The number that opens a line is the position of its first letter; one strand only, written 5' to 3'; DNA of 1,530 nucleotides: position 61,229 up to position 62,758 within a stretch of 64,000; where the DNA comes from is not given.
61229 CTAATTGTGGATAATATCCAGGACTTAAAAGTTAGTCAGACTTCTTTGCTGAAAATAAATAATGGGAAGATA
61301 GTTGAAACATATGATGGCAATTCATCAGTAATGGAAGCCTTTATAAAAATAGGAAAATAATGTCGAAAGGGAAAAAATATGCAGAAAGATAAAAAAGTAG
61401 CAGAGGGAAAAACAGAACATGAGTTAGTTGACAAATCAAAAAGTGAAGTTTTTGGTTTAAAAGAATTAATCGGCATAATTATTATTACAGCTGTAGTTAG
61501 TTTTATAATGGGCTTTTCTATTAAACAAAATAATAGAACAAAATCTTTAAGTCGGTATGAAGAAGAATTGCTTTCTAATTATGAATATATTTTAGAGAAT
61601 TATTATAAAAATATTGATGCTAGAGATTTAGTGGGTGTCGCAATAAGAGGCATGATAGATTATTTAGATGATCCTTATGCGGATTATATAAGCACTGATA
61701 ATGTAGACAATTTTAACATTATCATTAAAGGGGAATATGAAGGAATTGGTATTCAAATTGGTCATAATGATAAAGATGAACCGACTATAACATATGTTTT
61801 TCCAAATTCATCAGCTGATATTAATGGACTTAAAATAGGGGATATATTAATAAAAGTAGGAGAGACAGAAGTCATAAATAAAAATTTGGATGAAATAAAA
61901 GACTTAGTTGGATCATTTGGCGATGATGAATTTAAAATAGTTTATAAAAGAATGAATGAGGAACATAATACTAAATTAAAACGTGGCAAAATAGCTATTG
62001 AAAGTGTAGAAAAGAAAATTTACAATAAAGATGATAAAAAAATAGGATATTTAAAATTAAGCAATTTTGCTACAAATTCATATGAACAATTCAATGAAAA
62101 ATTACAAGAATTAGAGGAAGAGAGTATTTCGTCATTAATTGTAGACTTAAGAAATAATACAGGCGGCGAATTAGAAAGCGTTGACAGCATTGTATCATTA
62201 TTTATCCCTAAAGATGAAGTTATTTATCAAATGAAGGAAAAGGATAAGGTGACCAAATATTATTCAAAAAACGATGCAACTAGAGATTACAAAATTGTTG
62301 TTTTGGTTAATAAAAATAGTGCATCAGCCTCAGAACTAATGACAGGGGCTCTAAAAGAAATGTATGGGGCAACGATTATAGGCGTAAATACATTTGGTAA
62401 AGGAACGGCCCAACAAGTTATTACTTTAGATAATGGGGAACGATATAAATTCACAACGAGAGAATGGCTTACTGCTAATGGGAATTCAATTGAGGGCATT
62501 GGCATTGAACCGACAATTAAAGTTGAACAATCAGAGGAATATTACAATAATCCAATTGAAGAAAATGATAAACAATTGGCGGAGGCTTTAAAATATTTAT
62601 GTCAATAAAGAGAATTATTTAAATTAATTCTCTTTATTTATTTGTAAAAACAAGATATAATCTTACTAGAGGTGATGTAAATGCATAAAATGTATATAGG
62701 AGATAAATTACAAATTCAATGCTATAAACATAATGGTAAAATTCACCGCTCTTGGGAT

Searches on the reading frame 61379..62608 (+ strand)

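Call 94: search_protein_families(library=ncbifam, proteins=[window:61379-62608:+], max_evalue=1e-10)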
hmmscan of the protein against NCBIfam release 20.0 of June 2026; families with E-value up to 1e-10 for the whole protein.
window:61379-62608:+ (409 aa): 11 families
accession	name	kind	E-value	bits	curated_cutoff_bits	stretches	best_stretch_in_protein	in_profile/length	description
TIGR00225.1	prc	subfamily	2.4e-77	260.2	218.6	1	76-399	5-329/335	C-terminal processing peptidase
NF052377.1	lmo1851_S41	exception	9.1e-70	235.6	725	1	30-402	13-386/468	lmo1851 family serine protease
NF045588.1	Cterm_S41_CtpA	exception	3e-58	197.6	625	1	77-407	67-401/401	carboxyl-terminal processing protease CtpA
NF045590.1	Cterm_S41_CtpC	exception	3.4e-58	197.4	665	1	69-398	68-393/418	carboxyl-terminal processing protease CtpC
NF045589.1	Cterm_S41_CtpB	exception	1.2e-56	192.2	633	1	78-389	74-387/416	carboxyl-terminal processing protease CtpB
TIGR03900.1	prc_long_Delta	hypoth_equivalog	5.9e-56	190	660.95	1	54-382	73-404/973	MXAN_5808 family serine peptidase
NF045591.1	Cterm_S41_CtpZ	exception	1.3e-48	165.7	525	1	77-407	67-397/403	carboxyl-terminal processing protease CtpZ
NF008388.1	PRK11186.1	exception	5.7e-37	127.4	825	1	80-351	206-487/663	carboxy terminal-processing peptidase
NF051464.1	tail_spec_CT441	exception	2.2e-33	115.9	700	1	54-393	182-534/645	tail-specific protease Tsp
NF058627.1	S41_Gfo1087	equivalog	6.8e-23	81.3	455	1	136-360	136-384/489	GFO_1087 family putative carboxy terminal peptidase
NF033424.1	chlamy_CPAF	equivalog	1.8e-14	53.3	250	0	216-290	298-372/564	protease-like activity factor CPAF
